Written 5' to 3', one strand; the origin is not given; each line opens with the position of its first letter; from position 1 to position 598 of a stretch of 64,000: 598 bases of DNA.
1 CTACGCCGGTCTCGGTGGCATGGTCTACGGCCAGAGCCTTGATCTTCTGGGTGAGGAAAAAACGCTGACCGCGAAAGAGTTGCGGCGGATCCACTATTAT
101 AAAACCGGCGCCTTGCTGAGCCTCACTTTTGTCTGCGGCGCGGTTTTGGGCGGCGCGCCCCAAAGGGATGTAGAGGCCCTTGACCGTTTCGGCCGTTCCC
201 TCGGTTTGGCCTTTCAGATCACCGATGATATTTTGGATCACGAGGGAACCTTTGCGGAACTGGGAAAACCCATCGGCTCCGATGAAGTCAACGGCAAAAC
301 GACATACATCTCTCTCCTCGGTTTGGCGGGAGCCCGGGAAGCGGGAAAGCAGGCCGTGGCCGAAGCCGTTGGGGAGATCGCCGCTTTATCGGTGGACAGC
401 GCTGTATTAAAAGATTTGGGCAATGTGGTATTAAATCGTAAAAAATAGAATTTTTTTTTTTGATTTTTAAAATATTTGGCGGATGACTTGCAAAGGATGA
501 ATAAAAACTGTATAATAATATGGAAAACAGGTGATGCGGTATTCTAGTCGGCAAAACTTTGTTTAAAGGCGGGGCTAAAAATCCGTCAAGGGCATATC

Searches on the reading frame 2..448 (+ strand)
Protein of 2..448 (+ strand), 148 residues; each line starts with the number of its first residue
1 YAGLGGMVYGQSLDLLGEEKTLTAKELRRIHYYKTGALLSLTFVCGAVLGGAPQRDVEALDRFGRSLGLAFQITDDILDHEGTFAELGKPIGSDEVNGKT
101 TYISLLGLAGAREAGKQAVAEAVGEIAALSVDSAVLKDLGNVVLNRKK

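Call 4: search_protein_families(library=pfam, proteins=[window:2-448:+], max_evalue=0.01)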
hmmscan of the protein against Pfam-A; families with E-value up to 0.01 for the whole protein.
window:2-448:+ (148 aa): 1 family
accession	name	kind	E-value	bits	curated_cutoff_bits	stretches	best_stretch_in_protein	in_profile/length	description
PF00348.22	polyprenyl_synt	-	3.5e-26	92.4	27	1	7-124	117-235/251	Polyprenyl synthetase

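Call 5: search_protein_families(library=ncbifam, proteins=[window:2-448:+], max_evalue=0.01)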
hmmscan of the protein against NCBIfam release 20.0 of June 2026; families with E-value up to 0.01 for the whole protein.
window:2-448:+ (148 aa): 15 families
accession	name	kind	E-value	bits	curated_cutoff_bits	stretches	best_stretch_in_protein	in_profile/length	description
NF045485.1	FPPsyn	subfamily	6.2e-43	147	275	1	2-147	142-287/288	farnesyl diphosphate synthase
NF045685.1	GGPPSynCrtE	equivalog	1.7e-31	109.4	460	1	3-147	147-292/293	geranylgeranyl diphosphate synthase CrtE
NF007877.0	PRK10581.1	equivalog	3e-30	105.4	321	1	2-148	149-299/299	(2E,6E)-farnesyl diphosphate synthase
NF041169.1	f2_encap_cargo4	exception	2.3e-26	92.9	450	1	7-121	151-265/334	family 2 encapsulin nanocompartment cargo protein polyprenyl transferase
NF040698.1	IdsA_Meth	equivalog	1.4e-25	90.3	468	1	9-134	150-276/328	short chain isoprenyl diphosphate synthase IdsA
NF041003.1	GGPP_syn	equivalog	2e-17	63.3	500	1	10-128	148-267/326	geranylgeranyl diphosphate synthase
TIGR02749.1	prenyl_cyano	equivalog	8.1e-16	57.9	383.2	1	31-103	170-242/322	solanesyl diphosphate synthase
TIGR02748.1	GerC3_HepT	equivalog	1e-15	57.7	456.55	1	26-110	162-245/319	heptaprenyl diphosphate synthase component II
NF045628.1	HxpDPsynlarge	equivalog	7.5e-15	54.7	500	1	24-109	152-236/311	hexaprenyl-diphosphate synthase large subunit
NF045549.1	GGPPsyn_IdsB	equivalog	1.4e-14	53.9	475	1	18-114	178-275/346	geranylgeranyl diphosphate synthase IdsB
NF040789.2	gerfarn_diphsyn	equivalog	7e-14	51.8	560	1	9-111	167-270/345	geranylfarnesyl diphosphate synthase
NF008140.0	PRK10888.1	equivalog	2.3e-13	50.2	412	1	19-123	155-259/323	octaprenyl diphosphate synthase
NF042417.1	NPPPS_Mycobact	equivalog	6.3e-11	41.9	600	1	27-109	175-257/335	nonaprenyl/(2E,6E)-farnesyl/geranylgeranyl diphosphat synthase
NF040627.1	GFPS_Meth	equivalog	1.6e-09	37.7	600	1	6-80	136-210/285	geranylfarnesyl diphosphate synthase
NF042416.1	GFPPS_Mycobact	equivalog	3.8e-08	32.7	600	1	8-120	165-279/350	bifunctional (2E,6E)-farnesyl/geranyl diphosphate synthase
